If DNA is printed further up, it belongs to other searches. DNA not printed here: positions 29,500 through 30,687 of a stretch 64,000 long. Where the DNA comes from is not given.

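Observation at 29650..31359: Translationally coupled PD-(D/E)xK nuclease (DUF5655-like tail) and stand-alone AlbA_2/Schlafen-like protein: candidate undescribed two-gene defence module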

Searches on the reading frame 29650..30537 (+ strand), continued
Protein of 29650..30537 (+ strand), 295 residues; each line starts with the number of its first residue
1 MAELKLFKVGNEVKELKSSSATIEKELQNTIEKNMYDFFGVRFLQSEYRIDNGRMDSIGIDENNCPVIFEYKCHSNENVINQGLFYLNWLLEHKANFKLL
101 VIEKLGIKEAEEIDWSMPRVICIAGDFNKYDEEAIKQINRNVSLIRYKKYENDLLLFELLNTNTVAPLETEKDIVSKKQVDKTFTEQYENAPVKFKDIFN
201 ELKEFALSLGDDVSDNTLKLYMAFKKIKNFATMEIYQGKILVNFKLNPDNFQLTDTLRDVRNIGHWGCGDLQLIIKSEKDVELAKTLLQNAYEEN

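Call 64: search_protein_families(library=phrogs, proteins=[window:29650-30537:+], max_evalue=0.01)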
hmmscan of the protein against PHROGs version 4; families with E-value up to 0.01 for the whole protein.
window:29650-30537:+ (295 aa): 0 families

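Call 66: search_dna_similar(query=window:29650-30537:+, collection=plasmids, mode=protein, max_rows=15)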
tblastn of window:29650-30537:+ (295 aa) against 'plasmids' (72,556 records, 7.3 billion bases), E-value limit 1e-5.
Records with a match: 39; places in all: 41; records where one place covers at least 80% of the query: 32.
Best place of each record, by identity: <60% 39.
By first word of the organism name: Acinetobacter 15; Staphylococcus 7; Streptomyces 7; Pseudomonas 4; Cupriavidus 1; Lichenicola 1; Aeromonas 1; Rhizobium 1; Saccharobesus 1; Shinella 1.
By predicted mobility (MOB-suite, as given by PLSDB): non-mobilizable 30; mobilizable 8; conjugative 1.
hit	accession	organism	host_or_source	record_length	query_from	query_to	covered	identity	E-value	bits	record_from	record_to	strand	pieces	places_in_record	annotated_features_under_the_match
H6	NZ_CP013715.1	Staphylococcus equorum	cell,Saeu-jeotgal, salted fermented food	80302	1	295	100%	47.4%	2e-77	263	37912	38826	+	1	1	DUF5655 domain-containing protein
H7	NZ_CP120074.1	Staphylococcus saprophyticus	Canis lupus familiaris,cell ...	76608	1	295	100%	47.1%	5e-77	262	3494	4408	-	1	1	DUF5655 domain-containing protein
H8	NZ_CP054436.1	Staphylococcus saprophyticus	Homo sapiens,whole organism,urine ...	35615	1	295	100%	47.1%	6e-77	261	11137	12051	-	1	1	DUF5655 domain-containing protein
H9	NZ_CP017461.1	Staphylococcus nepalensis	cell culture,Korean fermented food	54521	1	295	100%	47.1%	7e-77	261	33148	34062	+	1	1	DUF5655 domain-containing protein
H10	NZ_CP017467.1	Staphylococcus nepalensis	cell culture,Korean fermented food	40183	1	295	100%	46.8%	2e-76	260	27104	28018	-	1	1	DUF5655 domain-containing protein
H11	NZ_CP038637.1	Cupriavidus oxalaticus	whole organism,sewage sludge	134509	1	295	100%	45.8%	3e-85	285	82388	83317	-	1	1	DUF5655 domain-containing protein | restriction endonuclease subunit S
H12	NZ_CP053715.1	Lichenicola cladoniae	Cladonia borealis,cell culture,lichen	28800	1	295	100%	45.6%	6e-78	264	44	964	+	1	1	DUF5655 domain-containing protein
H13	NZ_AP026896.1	Aeromonas caviae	Microbe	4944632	1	295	100%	44.3%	6e-77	261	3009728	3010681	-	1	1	none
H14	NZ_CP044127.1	Rhizobium sp. BG4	Prosopis cineraria,pure bacterial ...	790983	1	293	99%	44.2%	8e-82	275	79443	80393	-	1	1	DUF5655 domain-containing protein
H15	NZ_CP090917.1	Staphylococcus epidermidis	Homo sapiens,skin swab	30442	53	295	82%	46.4%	3e-62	219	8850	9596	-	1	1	DUF5655 domain-containing protein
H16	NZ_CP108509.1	Streptomyces sp. NBC_01237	-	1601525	1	292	99%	37.4%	1e-58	209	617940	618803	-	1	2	none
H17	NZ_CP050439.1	Streptomyces sp. SNU607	Copris tripartitus,Whole organism,gut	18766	2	292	99%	35.8%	4e-57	204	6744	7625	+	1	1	DUF5655 domain-containing protein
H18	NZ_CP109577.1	Streptomyces sp. NBC_01369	-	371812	1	293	99%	34.3%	2e-53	194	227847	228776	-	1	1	DUF5655 domain-containing protein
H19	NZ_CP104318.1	Streptomyces angustmyceticus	whole organism,soil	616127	1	293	99%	33.7%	1e-46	174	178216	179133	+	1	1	DUF5655 domain-containing protein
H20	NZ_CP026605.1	Saccharobesus litoralis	algae mud,microbial mat/biofilm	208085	10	292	96%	32.1%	2e-26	181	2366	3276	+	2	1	none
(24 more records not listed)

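Call 69: get_annotated_region(hit=H11, flank=6000)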
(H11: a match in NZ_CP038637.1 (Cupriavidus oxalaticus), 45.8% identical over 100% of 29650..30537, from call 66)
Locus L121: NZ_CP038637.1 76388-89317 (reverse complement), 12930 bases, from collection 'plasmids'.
description: Cupriavidus oxalaticus strain X32 plasmid unnamed2, complete sequence
organism: Cupriavidus oxalaticus (NCBI taxid 96344)
taxonomy: Bacteria; Pseudomonadota; Betaproteobacteria; Burkholderiales; Burkholderiaceae; Cupriavidus; Cupriavidus oxalaticus
host: -; source: whole organism,sewage sludge; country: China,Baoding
typing (MOB-suite, as given by PLSDB): non-mobilizable
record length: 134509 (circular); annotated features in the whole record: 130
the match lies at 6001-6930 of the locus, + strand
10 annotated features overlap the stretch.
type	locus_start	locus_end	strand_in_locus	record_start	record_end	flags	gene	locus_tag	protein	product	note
CDS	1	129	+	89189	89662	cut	-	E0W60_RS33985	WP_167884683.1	hypothetical protein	-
CDS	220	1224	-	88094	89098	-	-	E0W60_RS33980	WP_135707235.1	replication protein RepA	-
CDS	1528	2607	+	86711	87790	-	-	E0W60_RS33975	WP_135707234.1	hypothetical protein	-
CDS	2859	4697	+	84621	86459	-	-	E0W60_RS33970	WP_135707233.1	class I SAM-dependent DNA methyltransferase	-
CDS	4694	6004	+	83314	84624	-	-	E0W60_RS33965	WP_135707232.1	restriction endonuclease subunit S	GO:0006304 - DNA modification [Evidence IEA]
CDS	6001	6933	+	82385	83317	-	-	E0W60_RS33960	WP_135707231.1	DUF5655 domain-containing protein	-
CDS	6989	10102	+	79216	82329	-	-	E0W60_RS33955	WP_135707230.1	DEAD/DEAH box helicase family protein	-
CDS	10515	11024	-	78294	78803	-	-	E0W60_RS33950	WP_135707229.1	DUF3800 domain-containing protein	-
CDS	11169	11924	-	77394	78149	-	istB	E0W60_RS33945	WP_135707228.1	IS21-like element ISRme9 family helper ATPase IstB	-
CDS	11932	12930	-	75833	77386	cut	istA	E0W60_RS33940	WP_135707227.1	IS21 family transposase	-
